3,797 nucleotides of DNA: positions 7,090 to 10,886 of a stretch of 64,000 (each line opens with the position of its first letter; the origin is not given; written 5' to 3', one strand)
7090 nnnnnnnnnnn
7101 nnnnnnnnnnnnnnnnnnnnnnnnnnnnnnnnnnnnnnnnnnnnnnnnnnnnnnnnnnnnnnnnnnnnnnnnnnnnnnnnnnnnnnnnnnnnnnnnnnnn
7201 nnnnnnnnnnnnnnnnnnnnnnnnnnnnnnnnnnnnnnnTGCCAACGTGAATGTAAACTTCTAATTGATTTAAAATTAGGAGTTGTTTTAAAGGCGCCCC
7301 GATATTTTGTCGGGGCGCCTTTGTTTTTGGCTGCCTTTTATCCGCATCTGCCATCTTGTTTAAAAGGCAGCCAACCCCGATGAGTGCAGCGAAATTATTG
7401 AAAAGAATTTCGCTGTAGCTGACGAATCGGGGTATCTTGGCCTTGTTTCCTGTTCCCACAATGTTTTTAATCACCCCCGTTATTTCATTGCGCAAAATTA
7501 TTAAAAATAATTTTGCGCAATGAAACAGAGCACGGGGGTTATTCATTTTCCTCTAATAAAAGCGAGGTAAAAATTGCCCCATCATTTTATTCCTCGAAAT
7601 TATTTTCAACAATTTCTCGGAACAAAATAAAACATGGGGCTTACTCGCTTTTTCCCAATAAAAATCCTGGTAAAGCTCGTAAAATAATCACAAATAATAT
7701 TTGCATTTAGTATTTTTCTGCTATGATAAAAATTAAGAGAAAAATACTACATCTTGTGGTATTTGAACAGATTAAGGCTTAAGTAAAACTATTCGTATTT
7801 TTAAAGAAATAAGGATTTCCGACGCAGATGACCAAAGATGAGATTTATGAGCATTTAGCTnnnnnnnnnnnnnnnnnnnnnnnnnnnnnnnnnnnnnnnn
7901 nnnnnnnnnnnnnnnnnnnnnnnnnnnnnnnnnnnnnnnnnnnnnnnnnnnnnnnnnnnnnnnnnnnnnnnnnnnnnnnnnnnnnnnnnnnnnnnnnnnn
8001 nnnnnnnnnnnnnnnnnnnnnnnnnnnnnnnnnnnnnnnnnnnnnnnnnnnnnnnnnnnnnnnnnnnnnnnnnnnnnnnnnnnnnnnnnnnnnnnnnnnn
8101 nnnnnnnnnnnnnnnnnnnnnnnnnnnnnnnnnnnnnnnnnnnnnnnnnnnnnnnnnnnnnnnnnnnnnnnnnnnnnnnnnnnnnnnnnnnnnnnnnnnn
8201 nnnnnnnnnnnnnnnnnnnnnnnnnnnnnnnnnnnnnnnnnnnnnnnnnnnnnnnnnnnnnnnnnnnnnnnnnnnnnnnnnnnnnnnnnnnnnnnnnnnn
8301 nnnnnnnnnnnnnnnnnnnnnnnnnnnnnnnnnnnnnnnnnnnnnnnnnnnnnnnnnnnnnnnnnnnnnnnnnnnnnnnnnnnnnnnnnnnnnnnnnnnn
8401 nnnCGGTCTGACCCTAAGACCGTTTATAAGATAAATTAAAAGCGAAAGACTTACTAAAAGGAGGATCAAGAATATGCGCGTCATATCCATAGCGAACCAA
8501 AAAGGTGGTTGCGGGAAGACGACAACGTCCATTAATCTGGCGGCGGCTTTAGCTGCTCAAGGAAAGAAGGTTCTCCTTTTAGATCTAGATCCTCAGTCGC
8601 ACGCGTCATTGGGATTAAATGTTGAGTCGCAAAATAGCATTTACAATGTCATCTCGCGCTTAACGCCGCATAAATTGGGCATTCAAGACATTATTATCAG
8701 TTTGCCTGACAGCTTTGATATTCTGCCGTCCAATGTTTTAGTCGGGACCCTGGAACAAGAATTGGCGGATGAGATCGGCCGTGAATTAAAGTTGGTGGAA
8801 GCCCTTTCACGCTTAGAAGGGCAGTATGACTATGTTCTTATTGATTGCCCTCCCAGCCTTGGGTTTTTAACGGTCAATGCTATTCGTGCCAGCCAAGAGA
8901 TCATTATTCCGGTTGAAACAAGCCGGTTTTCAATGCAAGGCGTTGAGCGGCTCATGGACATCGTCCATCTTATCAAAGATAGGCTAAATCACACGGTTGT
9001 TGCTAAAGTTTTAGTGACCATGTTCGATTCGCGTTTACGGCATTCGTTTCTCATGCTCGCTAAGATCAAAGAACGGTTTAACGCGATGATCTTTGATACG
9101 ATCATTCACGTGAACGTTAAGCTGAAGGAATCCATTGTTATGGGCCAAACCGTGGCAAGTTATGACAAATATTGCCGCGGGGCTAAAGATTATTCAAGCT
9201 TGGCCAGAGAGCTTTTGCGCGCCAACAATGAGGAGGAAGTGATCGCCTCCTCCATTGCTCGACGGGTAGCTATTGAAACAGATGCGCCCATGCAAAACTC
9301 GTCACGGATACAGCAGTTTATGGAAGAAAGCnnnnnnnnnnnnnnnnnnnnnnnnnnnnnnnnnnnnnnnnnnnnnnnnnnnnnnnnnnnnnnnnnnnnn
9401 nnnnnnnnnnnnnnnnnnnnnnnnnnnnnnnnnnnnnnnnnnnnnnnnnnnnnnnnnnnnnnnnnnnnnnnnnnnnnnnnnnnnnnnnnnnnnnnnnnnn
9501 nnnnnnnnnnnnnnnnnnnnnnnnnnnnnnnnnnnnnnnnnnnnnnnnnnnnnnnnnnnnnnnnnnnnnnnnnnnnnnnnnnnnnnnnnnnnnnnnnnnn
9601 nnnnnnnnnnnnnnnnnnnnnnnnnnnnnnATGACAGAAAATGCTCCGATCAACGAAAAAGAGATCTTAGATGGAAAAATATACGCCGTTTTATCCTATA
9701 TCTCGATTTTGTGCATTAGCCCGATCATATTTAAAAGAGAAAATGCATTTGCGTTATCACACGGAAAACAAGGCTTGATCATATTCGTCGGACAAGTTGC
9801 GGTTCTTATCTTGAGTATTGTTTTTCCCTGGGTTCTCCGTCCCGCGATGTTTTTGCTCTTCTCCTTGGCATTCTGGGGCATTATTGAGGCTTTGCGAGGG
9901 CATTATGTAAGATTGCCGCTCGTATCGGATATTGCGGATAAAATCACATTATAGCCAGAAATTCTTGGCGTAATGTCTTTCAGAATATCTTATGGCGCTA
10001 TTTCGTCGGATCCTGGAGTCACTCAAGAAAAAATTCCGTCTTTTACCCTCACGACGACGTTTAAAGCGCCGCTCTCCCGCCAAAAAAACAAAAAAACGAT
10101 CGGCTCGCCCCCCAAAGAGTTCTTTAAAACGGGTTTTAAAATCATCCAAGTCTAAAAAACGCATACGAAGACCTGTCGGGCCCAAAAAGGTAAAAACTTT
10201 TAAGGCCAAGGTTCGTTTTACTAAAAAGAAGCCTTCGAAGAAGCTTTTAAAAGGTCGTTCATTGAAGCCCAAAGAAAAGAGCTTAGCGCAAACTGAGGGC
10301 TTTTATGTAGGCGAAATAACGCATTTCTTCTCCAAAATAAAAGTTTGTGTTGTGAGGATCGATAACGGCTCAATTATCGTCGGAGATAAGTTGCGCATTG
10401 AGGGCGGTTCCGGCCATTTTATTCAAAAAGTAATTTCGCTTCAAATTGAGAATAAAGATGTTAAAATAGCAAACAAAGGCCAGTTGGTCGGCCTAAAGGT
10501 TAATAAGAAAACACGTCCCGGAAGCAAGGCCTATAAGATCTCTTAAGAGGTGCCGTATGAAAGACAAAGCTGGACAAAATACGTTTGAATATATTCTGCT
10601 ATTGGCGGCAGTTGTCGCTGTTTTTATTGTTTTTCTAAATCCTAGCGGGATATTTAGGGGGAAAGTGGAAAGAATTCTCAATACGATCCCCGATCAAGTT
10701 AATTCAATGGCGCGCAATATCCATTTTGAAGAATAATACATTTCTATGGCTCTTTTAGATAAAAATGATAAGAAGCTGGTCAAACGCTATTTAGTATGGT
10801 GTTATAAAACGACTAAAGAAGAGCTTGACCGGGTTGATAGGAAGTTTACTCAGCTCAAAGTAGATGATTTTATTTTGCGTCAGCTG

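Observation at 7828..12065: Co-directional operon around the ParA-CBM48 gene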

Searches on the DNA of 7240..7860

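Call 37: search_rna_families(source=window, start=7240, end=7860, threshold=evalue, max_evalue=1)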
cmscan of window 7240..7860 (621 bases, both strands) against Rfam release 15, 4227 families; matches with E-value up to 1: 25.
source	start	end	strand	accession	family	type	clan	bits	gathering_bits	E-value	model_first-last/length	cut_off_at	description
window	7289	7372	-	RF00561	SNORA40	Gene; snRNA; snoRNA; HACA-box;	-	27.9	51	0.0095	1-128/128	no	Small nucleolar RNA SNORA40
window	7240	7328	+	RF00515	PyrR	Cis-reg;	-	27.9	54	0.095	29-115/115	5'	PyrR binding site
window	7430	7588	-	RF01265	snR42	Gene; snRNA; snoRNA; HACA-box;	CL00032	24.7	61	0.00024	1-349/349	no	Small nucleolar RNA snR42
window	7481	7525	-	RF04273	MIR827_2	Gene; miRNA;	CL00143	24.6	67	0.085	1-89/89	no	MIR827_2 microRNA precursor family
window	7287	7393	-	RF01859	Phe_leader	Cis-reg; leader;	-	24.4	55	0.098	1-125/125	no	Phenylalanine leader peptide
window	7576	7640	-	RF03760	mir-2041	Gene; miRNA;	-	23.5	70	0.051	1-68/68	no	mir-2041 microRNA precursor family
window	7483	7525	-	RF01667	rox1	Cis-reg;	-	23.4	58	0.025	1-59/59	no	Drosophila rox1 ncRNA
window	7257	7321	+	RF02607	AbsR25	Gene; sRNA;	-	23.1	47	0.11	1-164/164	no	Acinetobacter sRNA 25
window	7260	7362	+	RF01770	rimP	Cis-reg; leader;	-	22.5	47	0.31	1-102/102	no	Gammaprotebacteria rimP leader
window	7479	7527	-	RF03621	MIR4245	Gene; miRNA;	-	22.2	74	0.23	1-128/128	no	MIR4245 microRNA precursor family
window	7451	7601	+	RF01819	RsaD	Gene; sRNA;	-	21.7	50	0.16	1-189/189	no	RNA Staph. aureus D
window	7240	7334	+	RF00557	L10_leader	Cis-reg; leader;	-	21.5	44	0.3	55-138/138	5'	Ribosomal protein L10 leader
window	7472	7540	+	RF04133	MIR2646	Gene; miRNA;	-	21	245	0.028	1-256/256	no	MIR2646 microRNA precursor family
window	7478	7527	+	RF00841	mir-384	Gene; miRNA;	-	20.9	72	0.62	1-88/88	no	mir-384 microRNA precursor family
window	7468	7544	-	RF03193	mir-2941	Gene; miRNA;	-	20.8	60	0.039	1-82/82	no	mir-2941 microRNA precursor family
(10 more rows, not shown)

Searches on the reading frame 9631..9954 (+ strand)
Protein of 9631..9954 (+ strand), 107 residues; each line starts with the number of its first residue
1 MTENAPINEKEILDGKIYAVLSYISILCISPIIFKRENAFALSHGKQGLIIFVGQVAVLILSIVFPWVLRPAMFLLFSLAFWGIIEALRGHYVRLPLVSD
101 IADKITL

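Call 3: search_protein_families(library=pfam, proteins=[window:9631-9954:+], max_evalue=0.1)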
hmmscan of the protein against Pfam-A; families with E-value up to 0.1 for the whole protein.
window:9631-9954:+ (107 aa): 1 family
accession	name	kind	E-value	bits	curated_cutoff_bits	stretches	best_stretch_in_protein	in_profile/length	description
PF14348.11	DUF4400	-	0.012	15.6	27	1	34-81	138-183/196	Domain of unknown function (DUF4400)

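Call 4: search_protein_families(library=ncbifam, proteins=[window:9631-9954:+], max_evalue=0.1)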
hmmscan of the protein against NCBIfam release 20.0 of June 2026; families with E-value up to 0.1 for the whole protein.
window:9631-9954:+ (107 aa): 2 families
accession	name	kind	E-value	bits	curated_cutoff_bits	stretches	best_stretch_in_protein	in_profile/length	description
NF040856.1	FexB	exception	0.0018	17.2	950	1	19-80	281-343/469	chloramphenicol/florfenicol efflux MFS transporter FexB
NF000218.1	FexA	exception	0.0068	15.1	900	1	16-63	283-331/475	chloramphenicol/florfenicol efflux MFS transporter FexA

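Call 46: search_protein_families(library=pfam, proteins=[window:9631-9954:+], max_evalue=10)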
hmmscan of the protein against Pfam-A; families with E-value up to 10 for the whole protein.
window:9631-9954:+ (107 aa): 2 families
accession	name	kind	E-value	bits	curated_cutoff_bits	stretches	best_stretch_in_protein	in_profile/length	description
PF14348.11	DUF4400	-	0.012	15.6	27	1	34-81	138-183/196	Domain of unknown function (DUF4400)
PF01708.21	Gemini_mov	-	0.16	12.2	25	1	38-76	28-66/92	Geminivirus putative movement protein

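Call 57: search_protein_families(library=padloc, proteins=[window:9631-9954:+], max_evalue=0.001)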
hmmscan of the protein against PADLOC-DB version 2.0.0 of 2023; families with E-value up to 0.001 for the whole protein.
window:9631-9954:+ (107 aa): 0 families

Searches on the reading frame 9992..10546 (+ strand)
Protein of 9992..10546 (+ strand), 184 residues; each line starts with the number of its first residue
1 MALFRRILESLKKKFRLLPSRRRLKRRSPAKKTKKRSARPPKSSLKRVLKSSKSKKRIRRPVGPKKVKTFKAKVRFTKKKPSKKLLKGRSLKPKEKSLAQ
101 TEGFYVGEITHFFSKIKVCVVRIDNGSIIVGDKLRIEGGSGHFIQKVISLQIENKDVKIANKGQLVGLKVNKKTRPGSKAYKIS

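Call 3: search_protein_families(library=pfam, proteins=[window:9992-10546:+], max_evalue=0.1)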
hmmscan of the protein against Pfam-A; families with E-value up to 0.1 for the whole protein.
window:9992-10546:+ (184 aa): 2 families
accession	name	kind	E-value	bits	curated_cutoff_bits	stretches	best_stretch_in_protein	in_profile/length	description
PF03144.31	GTP_EFTU_D2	-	5.2e-06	27.2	30.3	1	118-173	3-61/73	Elongation factor Tu domain 2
PF14578.12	GTP_EFTU_D4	-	0.019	15.3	23.8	1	114-176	16-75/86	Elongation factor Tu domain 4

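Call 4: search_protein_families(library=ncbifam, proteins=[window:9992-10546:+], max_evalue=0.1)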
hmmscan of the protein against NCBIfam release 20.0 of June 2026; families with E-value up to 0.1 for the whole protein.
window:9992-10546:+ (184 aa): 0 families

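Call 29: find_homologous_proteins(query=window:9992-10546:+, max_evalue=0.001)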
Query window:9992-10546:+ (184 aa): 19 proteins with E <= 0.001 among 212 candidates.
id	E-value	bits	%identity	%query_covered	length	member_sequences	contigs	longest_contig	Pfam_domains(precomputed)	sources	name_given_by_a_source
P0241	7.9e-25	106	41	99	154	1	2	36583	-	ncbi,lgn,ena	-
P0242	7.9e-24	103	41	98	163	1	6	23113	-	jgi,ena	-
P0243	1.3e-23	102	57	52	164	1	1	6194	PF03144.32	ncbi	-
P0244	7.2e-23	100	46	75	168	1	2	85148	-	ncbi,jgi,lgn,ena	-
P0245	3.4e-22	97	55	47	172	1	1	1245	PF03144.32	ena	-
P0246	5.7e-22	97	41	98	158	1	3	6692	-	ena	-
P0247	1.1e-20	92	54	49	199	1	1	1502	PF03144.32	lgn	-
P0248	1.7e-20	92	54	30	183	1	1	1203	-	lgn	-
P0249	1.8e-20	92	60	43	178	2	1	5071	-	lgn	-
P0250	1.9e-20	92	58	42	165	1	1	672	-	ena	-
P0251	2.2e-19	88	54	51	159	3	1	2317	PF03144.32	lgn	-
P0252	6.2e-19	87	51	53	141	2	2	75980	-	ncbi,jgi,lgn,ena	-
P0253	1.8e-18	85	49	56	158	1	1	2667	-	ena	-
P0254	2.3e-17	82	54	45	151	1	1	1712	-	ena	-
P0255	3.1e-17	81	56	48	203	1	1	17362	-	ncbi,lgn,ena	-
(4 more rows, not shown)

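Call 57: search_protein_families(library=padloc, proteins=[window:9992-10546:+], max_evalue=0.001)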
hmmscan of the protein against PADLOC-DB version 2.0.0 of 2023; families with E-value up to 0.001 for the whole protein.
window:9992-10546:+ (184 aa): 0 families

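Call 59: predict_structure(alignment_id=A3)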
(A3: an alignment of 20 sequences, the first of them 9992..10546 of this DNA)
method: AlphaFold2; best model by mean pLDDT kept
length: 184 residues; sequences in the alignment: 20
mean_pLDDT: 75.8   pTM: 0.49
mean pLDDT of the five models: 75.8, 75.5, 75.3, 74.3, 72.9
residues with pLDDT >= 90: 80; 70-90: 17; 50-70: 68; < 50: 19
segments of 3 or more residues with pLDDT < 50: 40-49, 57-59
pLDDT, mean of each block of 10 residues (from residue 1): 77 67 54 49 45 53 57 62 58 61 94 98 98 96 97 97 98 97 94
secondary structure, 60 per line:
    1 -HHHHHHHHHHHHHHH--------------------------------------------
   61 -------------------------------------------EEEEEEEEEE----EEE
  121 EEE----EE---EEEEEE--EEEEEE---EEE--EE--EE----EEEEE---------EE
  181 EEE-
elements in order: H2-16 E104-113 E118-123 E133-138 E141-146 E150-152 E165-169 E179-183
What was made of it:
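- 9992..10546 (+): g4, 184 aa, pI 11.7. Layout: conserved N-terminal amphipathic helix (aa 2-16), K/R-rich disordered region, and a conserved C-terminal translation-protein-type beta barrel (aa 104-183). AF2 model (call 59).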

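Call 62: fold_search(model_id=the predicted structure, library=pdb)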
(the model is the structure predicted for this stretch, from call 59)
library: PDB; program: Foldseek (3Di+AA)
matches with E <= 10: 1184; with E <= 0.001: 45
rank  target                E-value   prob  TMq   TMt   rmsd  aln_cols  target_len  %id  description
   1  4he6                  2.7e-06  1.00  0.42  0.84   4.2        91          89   21  Crystal structure of the C-terminal domain of Geobacillus thermoleovorans putative U32 peptidase (released 2012-11-14)
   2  4he5                  4.9e-06  1.00  0.40  0.88   1.0        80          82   18  Crystal structure of the selenomethionine variant of the C-terminal domain of Geobacillus thermoleovorans putative U32 p (released 2012-11-14)
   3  9a4o_A                4.6e-05  1.00  0.38  0.11   3.4        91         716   22  Integrative model of IF2-TAGH by crosslinking MS and deep learning (released 2024-09-18)
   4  7unv_x                6.8e-05  1.00  0.40  0.13   2.6        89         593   17  Pseudomonas aeruginosa 70S ribosome initiation complex bound to IF2-GDPCP (structure II-A) (released 2022-06-22)
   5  9hfo_7                8.0e-05  1.00  0.38  0.15   3.1        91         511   18  Translation-initiation state of human mitochondrial ribosome small subunit (State G) (released 2025-04-23)
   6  6gaz_BC               1.1e-04  1.00  0.39  0.13   3.3        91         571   18  Unique features of mammalian mitochondrial translation initiation revealed by cryo-EM. This file contains the 28S rib (released 2018-08-08)
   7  2crv_MODEL_1_A        1.2e-04  1.00  0.38  0.55   4.0        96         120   18  Solution structure of C-terminal domain of mitochondrial translational initiationfactor 2 (released 2005-11-20)
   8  7unt                  1.4e-04  1.00  0.40  0.17   2.5        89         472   17  Compact IF2-GDP bound to the Pseudomonas aeruginosa 70S ribosome initiation complex, from focused classification and ref (released 2022-06-22)
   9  3wya                  2.3e-04  1.00  0.36  0.18   4.3        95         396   16  Crystal structure of GDP-bound EF1alpha from Pyrococcus horikoshii (released 2014-12-24)
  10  1aip_A                3.0e-04  1.00  0.36  0.19   3.4        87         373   20  EF-TU EF-TS COMPLEX FROM THERMUS THERMOPHILUS (released 1997-10-22)
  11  7anu_B                3.6e-04  1.00  0.36  0.71   3.2        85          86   21  Crystal structure of Pyrococcus abyssi Pbp11 (released 2021-11-03)
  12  1aip_E                3.8e-04  1.00  0.36  0.19   3.4        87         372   20  EF-TU EF-TS COMPLEX FROM THERMUS THERMOPHILUS (released 1997-10-22)
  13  1exm                  4.2e-04  1.00  0.35  0.17   3.7        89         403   19  CRYSTAL STRUCTURE OF THERMUS THERMOPHILUS ELONGATION FACTOR TU (EF-TU) IN COMPLEX WITH THE GTP ANALOGUE GPPNHP. (released 2000-06-07)
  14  3wy9_A                4.2e-04  1.00  0.35  0.17   5.5        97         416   15  Crystal structure of a complex of the archaeal ribosomal stalk protein aP1 and the GDP-bound archaeal elongation facto (released 2014-12-24)
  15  1d2e_A                4.5e-04  1.00  0.37  0.18   3.2        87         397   20  CRYSTAL STRUCTURE OF MITOCHONDRIAL EF-TU IN COMPLEX WITH GDP (released 1999-09-28)
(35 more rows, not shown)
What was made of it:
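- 9992..10546 (+): Foldseek: 4he6 U32 C-domain TM 0.84-0.88, plus IF2 and EF-Tu D2 (call 62).
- Checked: The barrel matches the U32-peptidase C-domain, IF2 and EF-Tu D2 (calls 59, 62).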

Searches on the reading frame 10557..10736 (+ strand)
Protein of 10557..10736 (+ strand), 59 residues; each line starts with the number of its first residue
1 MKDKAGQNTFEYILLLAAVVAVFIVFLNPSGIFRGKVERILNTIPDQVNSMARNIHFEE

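Call 3: search_protein_families(library=pfam, proteins=[window:10557-10736:+], max_evalue=0.1)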
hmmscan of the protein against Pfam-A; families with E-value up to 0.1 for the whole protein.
window:10557-10736:+ (59 aa): 2 families
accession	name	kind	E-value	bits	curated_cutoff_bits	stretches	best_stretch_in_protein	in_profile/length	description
PF16982.10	Flp1_like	-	0.00018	21.3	33.5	1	1-26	3-28/49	Putative Flagellin, Flp1-like, domain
PF04021.17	Class_IIIsignal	-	0.00048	20.4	23.7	1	6-28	3-25/27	Class III signal peptide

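Call 4: search_protein_families(library=ncbifam, proteins=[window:10557-10736:+], max_evalue=0.1)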
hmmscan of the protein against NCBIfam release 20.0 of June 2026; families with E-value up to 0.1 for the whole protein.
window:10557-10736:+ (59 aa): 0 families

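Call 46: search_protein_families(library=pfam, proteins=[window:10557-10736:+], max_evalue=10)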
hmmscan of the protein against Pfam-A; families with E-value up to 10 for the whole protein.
window:10557-10736:+ (59 aa): 2 families
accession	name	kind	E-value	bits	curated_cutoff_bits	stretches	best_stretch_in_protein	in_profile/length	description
PF16982.10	Flp1_like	-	0.00018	21.3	33.5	2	1-26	3-28/49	Putative Flagellin, Flp1-like, domain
PF04021.17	Class_IIIsignal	-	0.00048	20.4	23.7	1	6-28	3-25/27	Class III signal peptide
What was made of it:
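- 10557..10736 (+): g5, 59 aa Flp/class-III-signal-like small protein (G|QNTFEY). A lineage-variable accessory gene. Sub-threshold Pfam hits (calls 3, 46).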

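Call 57: search_protein_families(library=padloc, proteins=[window:10557-10736:+], max_evalue=0.001)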
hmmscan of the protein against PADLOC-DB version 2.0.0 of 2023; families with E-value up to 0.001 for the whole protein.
window:10557-10736:+ (59 aa): 0 families
